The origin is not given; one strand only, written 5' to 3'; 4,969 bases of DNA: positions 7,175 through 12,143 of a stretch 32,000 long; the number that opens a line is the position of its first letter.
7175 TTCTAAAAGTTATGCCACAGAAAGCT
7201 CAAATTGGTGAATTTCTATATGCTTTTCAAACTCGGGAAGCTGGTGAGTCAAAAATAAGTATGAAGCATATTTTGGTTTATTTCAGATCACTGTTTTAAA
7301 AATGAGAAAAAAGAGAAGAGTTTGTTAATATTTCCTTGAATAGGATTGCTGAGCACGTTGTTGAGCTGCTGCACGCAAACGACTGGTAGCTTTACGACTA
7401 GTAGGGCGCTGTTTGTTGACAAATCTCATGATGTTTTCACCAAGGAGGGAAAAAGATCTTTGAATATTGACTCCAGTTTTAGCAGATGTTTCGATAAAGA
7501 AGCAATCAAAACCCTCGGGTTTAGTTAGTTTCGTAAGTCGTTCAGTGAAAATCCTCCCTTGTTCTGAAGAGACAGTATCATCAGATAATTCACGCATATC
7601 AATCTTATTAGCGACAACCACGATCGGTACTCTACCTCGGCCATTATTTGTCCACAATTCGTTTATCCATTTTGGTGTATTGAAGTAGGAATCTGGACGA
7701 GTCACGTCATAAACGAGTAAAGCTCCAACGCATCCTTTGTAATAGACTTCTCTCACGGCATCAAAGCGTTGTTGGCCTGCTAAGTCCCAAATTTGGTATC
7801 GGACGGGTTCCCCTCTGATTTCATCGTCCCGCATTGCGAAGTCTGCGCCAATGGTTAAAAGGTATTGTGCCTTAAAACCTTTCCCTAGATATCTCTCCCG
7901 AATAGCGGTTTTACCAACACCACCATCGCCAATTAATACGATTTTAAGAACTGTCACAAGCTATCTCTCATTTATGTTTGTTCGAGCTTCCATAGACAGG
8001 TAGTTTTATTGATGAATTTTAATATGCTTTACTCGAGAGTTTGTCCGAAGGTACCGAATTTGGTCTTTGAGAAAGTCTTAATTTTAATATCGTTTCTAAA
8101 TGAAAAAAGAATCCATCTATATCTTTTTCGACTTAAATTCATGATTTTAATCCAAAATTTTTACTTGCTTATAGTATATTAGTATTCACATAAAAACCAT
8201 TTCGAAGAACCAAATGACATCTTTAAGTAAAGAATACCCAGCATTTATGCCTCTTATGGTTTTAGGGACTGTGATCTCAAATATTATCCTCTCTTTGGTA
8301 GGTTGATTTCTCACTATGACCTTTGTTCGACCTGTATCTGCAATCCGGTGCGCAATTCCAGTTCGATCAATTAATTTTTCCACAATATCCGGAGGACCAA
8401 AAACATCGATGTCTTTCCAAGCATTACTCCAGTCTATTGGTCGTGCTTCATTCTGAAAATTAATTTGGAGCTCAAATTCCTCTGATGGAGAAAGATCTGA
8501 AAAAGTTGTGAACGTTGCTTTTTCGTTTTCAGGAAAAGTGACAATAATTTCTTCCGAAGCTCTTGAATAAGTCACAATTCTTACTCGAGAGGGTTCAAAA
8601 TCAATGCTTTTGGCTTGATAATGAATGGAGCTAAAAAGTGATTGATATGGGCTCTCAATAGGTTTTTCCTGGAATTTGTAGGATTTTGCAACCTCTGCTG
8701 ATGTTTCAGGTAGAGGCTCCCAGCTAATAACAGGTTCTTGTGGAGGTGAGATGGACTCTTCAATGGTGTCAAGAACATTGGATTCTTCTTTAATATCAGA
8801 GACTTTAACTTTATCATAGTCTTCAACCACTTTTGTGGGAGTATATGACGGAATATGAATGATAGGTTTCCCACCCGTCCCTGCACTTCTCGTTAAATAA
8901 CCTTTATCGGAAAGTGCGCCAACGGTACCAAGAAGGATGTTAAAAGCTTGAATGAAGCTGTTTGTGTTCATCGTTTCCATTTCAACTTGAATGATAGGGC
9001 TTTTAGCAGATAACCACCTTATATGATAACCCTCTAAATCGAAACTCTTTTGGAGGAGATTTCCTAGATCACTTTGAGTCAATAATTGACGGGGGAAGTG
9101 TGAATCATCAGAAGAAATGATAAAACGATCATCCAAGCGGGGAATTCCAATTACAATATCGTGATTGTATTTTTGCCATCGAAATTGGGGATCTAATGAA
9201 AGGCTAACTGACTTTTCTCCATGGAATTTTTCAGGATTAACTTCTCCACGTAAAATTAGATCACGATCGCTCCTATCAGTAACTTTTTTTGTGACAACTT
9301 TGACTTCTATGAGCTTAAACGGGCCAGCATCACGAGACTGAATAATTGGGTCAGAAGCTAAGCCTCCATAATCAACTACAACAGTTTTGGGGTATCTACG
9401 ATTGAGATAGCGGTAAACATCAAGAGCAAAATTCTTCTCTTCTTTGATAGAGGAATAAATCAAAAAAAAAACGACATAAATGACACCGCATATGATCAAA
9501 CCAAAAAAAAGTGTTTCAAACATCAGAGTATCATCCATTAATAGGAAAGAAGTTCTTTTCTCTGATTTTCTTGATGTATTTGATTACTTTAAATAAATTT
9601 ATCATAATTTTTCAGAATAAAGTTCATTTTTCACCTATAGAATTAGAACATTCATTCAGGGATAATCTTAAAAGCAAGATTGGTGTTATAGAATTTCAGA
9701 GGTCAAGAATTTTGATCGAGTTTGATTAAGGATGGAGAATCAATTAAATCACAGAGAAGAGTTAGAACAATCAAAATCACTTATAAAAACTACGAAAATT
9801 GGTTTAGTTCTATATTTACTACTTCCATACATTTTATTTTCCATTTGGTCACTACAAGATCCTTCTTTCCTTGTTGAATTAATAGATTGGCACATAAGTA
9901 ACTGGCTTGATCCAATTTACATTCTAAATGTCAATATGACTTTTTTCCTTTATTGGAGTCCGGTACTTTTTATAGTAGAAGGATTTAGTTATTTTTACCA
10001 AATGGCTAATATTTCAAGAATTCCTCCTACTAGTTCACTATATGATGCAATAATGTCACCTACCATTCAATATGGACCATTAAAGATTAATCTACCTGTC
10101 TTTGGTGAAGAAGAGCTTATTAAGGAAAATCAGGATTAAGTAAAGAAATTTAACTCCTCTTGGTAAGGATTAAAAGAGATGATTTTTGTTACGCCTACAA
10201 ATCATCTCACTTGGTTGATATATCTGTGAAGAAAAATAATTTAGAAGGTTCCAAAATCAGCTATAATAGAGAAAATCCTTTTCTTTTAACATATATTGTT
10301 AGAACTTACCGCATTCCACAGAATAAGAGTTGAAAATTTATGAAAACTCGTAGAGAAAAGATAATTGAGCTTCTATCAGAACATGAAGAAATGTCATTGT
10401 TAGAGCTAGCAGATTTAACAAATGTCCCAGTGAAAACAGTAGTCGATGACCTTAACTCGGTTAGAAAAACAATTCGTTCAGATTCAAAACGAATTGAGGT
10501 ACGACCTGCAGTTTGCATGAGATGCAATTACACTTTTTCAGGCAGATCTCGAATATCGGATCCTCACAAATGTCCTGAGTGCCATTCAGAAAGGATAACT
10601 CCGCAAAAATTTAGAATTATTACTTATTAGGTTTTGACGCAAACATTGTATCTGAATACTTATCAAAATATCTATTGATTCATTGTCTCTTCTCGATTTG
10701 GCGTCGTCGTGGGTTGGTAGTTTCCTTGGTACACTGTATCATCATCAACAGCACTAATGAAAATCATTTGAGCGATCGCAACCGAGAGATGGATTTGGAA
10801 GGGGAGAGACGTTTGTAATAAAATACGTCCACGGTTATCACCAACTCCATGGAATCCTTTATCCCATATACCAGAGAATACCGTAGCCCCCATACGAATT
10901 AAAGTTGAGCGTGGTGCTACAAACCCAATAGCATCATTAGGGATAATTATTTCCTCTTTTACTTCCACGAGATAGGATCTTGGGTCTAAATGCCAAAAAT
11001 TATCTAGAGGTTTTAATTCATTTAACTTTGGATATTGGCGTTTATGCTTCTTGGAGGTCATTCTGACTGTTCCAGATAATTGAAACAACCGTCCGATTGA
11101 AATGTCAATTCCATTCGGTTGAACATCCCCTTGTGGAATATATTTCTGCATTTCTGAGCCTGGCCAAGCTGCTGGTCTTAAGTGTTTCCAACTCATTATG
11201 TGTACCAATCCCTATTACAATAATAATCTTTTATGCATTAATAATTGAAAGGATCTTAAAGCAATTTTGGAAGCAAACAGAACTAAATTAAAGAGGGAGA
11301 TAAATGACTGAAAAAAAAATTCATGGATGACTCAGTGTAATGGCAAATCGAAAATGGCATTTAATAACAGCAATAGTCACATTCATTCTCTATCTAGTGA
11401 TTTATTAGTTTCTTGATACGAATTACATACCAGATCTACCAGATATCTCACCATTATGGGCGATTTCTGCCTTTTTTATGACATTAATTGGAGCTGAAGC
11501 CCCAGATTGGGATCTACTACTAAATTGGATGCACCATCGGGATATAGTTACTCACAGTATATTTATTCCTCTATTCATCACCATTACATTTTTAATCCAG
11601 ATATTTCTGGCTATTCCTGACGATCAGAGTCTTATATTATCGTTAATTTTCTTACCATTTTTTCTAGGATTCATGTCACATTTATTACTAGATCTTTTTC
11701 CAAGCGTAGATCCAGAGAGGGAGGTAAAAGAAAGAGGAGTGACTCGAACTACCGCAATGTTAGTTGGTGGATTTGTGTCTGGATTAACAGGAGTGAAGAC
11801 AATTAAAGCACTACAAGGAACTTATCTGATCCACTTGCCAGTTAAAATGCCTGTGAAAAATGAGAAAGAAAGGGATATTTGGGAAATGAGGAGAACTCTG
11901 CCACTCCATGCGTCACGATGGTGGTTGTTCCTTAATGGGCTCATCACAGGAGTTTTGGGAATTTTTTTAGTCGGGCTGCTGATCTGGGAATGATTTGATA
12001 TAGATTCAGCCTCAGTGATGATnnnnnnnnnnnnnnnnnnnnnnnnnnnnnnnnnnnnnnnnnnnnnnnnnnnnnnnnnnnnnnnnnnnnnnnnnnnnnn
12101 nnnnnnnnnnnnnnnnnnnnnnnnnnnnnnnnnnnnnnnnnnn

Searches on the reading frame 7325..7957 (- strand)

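Call 43: search_protein_families(library=pfam, proteins=[window:7325-7957:-], max_evalue=0.00001)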
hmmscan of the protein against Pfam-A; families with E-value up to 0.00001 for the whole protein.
window:7325-7957:- (210 aa): 4 families
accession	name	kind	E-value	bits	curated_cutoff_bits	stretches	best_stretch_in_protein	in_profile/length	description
PF00071.28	Ras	-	1.8e-42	145.1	21.6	1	5-177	1-161/162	Ras family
PF08477.19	Roc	-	1.2e-28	100.2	27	1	5-120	1-119/119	Ras of Complex, Roc, domain of DAPkinase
PF00025.27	Arf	-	1e-10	41.8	22.3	1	4-172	15-170/174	ADP-ribosylation factor family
PF00009.33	GTP_EFTU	-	3.7e-06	27.1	26.5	0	47-170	64-180/188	Elongation factor Tu GTP binding domain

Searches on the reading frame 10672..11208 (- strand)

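Call 48: search_protein_families(library=pfam, proteins=[window:10672-11208:-], max_evalue=0.001)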
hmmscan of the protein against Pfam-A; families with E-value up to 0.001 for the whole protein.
window:10672-11208:- (178 aa): 2 families
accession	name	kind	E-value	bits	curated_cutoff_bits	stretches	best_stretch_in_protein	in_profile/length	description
PF22769.1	DCD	-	2.2e-15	57.5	27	1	25-151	22-151/153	dCTP deaminase-like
PF00692.24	dUTPase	-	0.0001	22.6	22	1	79-155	32-106/129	dUTPase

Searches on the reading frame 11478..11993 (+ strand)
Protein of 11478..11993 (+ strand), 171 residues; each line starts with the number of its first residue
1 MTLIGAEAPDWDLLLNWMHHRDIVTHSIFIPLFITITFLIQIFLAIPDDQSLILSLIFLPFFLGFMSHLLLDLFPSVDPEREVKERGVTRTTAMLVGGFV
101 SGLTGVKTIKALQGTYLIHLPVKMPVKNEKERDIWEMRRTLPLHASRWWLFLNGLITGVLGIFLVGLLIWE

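Call 48: search_protein_families(library=pfam, proteins=[window:11478-11993:+], max_evalue=0.001)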
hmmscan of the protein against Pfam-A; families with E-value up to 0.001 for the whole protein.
window:11478-11993:+ (171 aa): 1 family
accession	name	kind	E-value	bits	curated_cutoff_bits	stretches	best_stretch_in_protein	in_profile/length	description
PF04307.19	YdjM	-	2.1e-05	24.5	29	1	2-75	33-109/176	YdjM inner membrane protein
